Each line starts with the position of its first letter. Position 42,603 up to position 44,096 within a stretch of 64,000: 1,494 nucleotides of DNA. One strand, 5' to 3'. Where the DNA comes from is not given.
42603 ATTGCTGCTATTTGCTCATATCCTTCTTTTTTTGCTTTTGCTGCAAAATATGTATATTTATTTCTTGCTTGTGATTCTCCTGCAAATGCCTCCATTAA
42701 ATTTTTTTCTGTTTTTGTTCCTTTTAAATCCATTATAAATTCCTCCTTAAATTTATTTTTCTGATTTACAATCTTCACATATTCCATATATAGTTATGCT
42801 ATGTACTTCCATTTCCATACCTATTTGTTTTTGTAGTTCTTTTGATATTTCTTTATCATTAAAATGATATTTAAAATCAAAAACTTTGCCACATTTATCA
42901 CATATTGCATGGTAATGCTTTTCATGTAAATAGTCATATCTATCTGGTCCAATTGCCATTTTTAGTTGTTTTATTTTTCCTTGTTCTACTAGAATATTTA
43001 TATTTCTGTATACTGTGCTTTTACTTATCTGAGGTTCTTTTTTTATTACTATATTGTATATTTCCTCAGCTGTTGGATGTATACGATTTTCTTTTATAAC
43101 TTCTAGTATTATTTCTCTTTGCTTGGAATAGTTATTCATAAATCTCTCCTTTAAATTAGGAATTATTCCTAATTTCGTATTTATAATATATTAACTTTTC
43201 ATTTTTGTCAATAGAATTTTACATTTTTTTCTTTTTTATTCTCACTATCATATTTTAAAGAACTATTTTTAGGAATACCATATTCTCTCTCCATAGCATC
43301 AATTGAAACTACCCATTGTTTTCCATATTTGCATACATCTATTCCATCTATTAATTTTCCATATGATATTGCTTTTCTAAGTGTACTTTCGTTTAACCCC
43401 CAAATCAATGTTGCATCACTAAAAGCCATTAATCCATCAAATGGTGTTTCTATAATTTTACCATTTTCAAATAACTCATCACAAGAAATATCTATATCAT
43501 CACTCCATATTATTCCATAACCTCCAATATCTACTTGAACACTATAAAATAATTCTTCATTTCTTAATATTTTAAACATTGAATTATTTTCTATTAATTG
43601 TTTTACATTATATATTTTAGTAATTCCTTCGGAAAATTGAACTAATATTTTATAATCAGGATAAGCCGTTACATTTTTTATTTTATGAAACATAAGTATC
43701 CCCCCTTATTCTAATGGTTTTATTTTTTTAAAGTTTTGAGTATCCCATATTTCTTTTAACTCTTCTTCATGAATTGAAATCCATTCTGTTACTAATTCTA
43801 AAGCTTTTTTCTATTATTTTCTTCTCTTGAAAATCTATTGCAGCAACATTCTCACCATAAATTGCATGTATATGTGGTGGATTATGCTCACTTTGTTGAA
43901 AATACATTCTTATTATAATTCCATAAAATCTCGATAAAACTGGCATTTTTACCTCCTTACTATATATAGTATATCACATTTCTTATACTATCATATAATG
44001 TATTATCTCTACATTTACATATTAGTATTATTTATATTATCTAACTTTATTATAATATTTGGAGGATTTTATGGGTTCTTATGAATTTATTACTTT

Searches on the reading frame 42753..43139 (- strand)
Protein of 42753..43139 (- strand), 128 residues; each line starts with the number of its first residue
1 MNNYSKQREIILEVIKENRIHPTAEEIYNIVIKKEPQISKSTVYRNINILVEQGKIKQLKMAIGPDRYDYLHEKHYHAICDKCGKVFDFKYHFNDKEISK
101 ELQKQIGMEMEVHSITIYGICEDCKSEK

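Call 19: search_protein_families(library=pfam, proteins=[window:42753-43139:-], max_evalue=0.01)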
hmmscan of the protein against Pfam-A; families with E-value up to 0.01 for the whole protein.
window:42753-43139:- (128 aa): 3 families
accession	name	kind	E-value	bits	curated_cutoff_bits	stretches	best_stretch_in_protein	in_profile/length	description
PF01475.25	FUR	-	3.3e-28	98.7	23.1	1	4-118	6-121/121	Ferric uptake regulator family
PF24101.1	eWH_GTF3C1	-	0.00013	22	30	1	4-81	6-85/110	GTF3C1, extended winged-helix domain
PF05191.20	ADK_lid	-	0.0037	17.6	26.6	0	79-91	3-14/36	Adenylate kinase, active site lid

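Call 21: find_related_loci(query=window:42753-43139:-, collection=genome_contigs, flank=10000)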
Query window:42753-43139:- (128 aa) in genome_contigs; peptide patterns used: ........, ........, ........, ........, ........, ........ (x = any residue, [..] = any of these).
132 stretches matched a pattern; 59 encode a relative of the query (tblastn E <= 1e-3); 59 distinct loci.
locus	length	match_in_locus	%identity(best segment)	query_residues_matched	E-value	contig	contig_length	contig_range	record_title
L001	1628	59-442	98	1-128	5e-86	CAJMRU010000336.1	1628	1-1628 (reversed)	TPA_asm: uncultured bacterium isolate ERR321600-bin.3 genome assembly, contig: NODE_15443_length_1628_cov_4.334393, whol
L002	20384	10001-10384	84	1-128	5e-70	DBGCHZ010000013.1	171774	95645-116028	MAG TPA_asm: Clostridia bacterium isolate MAG11343 contig13, whole genome shotgun sequence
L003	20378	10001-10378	75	1-126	8e-63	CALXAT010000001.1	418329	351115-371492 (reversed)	MAG: uncultured Clostridia bacterium isolate BRZ_HF__bin22 genome assembly, contig: BRZ_HF__NODE_8_length_418329_cov_36.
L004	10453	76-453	76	1-126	2e-62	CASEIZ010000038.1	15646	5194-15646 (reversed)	uncultured Eubacteriales bacterium isolate SI.B30.metabat-bins.8 genome assembly, contig: SI.B30.metabat-bins.8.fa_k141_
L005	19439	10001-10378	75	1-126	1e-62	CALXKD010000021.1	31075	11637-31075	MAG: uncultured Clostridia bacterium isolate BRZ_IE__bin33 genome assembly, contig: BRZ_IE__NODE_2510_length_31075_cov_3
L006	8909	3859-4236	75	1-126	6e-62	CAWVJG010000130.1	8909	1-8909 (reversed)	MAG: Bacillota bacterium isolate metabat2_XCR1_HET_6747_bwa.110 MAG genome assembly, contig: k87_687787, whole genome sh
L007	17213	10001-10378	74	1-126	7e-62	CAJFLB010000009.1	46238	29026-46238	uncultured Clostridia bacterium isolate Chicken_24_mag_33 genome assembly, contig: MAGpy_11413_24_idba_bin_33_fascaffold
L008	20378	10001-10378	74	1-126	1e-61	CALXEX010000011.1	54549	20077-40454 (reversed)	MAG: uncultured Clostridia bacterium isolate BRZ_AS__bin32 genome assembly, contig: BRZ_AS__NODE_975_length_54549_cov_6.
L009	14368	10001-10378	74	1-126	1e-61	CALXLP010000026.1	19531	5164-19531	MAG: uncultured Clostridia bacterium isolate BRZ_SP__bin58 genome assembly, contig: BRZ_SP__NODE_3641_length_19531_cov_1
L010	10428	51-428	74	1-126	4e-61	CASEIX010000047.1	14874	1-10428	uncultured Eubacteriales bacterium isolate SI.T11.metabat-bins.17 genome assembly, contig: SI.T11.metabat-bins.17.fa_k14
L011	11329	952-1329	75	1-126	4e-61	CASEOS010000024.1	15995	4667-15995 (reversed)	uncultured Eubacteriales bacterium isolate A104_L1_330330_idba_bin.79 genome assembly, contig: A104_L1_330330_idba_bin.7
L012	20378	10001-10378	74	1-126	5e-61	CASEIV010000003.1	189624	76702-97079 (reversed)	uncultured Eubacteriales bacterium isolate O76_L3_328328_idba_bin.45 genome assembly, contig: O76_L3_328328_idba_bin.45.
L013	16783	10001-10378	74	1-126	1e-60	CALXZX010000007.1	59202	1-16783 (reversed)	MAG: uncultured Clostridia bacterium isolate BRZ_PC__bin97 genome assembly, contig: BRZ_PC__NODE_667_length_59202_cov_14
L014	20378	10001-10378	74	1-126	5e-61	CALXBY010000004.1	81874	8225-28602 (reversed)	MAG: uncultured Clostridia bacterium isolate BRZ_D__bin41 genome assembly, contig: BRZ_D__NODE_531_length_81874_cov_8.63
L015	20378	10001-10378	74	1-126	2e-60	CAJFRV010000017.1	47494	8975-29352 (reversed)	uncultured Clostridia bacterium isolate Chicken_20_mag_115 genome assembly, contig: MAGpy_11413_20_idba_bin_115_fascaffo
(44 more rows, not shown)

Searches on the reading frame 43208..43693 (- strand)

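Call 19: search_protein_families(library=pfam, proteins=[window:43208-43693:-], max_evalue=0.01)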
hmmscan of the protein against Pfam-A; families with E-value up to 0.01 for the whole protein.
window:43208-43693:- (161 aa): 2 families
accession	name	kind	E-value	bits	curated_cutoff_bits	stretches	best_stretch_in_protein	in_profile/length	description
PF10387.14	DUF2442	-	2.2e-11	44.3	23.9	1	5-77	1-69/72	Protein of unknown function (DUF2442)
PF20038.5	HTH_59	-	1e-05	25.9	27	1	86-140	5-63/66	Helix-turn-helix domain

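Call 114: search_protein_families(library=padloc, proteins=[window:43208-43693:-], max_evalue=0.001)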
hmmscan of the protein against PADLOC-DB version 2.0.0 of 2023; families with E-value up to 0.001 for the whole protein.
window:43208-43693:- (161 aa): 0 families

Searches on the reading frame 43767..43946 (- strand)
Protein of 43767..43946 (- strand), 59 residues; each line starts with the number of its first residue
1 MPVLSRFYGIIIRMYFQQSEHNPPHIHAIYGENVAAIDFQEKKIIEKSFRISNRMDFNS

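Call 19: search_protein_families(library=pfam, proteins=[window:43767-43946:-], max_evalue=0.01)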
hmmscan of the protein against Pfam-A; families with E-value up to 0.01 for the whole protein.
window:43767-43946:- (59 aa): 1 family
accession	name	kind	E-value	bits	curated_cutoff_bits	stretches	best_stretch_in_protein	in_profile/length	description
PF13711.11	DUF4160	-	7.7e-11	42.5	23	1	9-49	1-41/65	Domain of unknown function (DUF4160)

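Call 114: search_protein_families(library=padloc, proteins=[window:43767-43946:-], max_evalue=0.001)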
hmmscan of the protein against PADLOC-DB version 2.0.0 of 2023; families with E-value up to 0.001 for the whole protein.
window:43767-43946:- (59 aa): 0 families
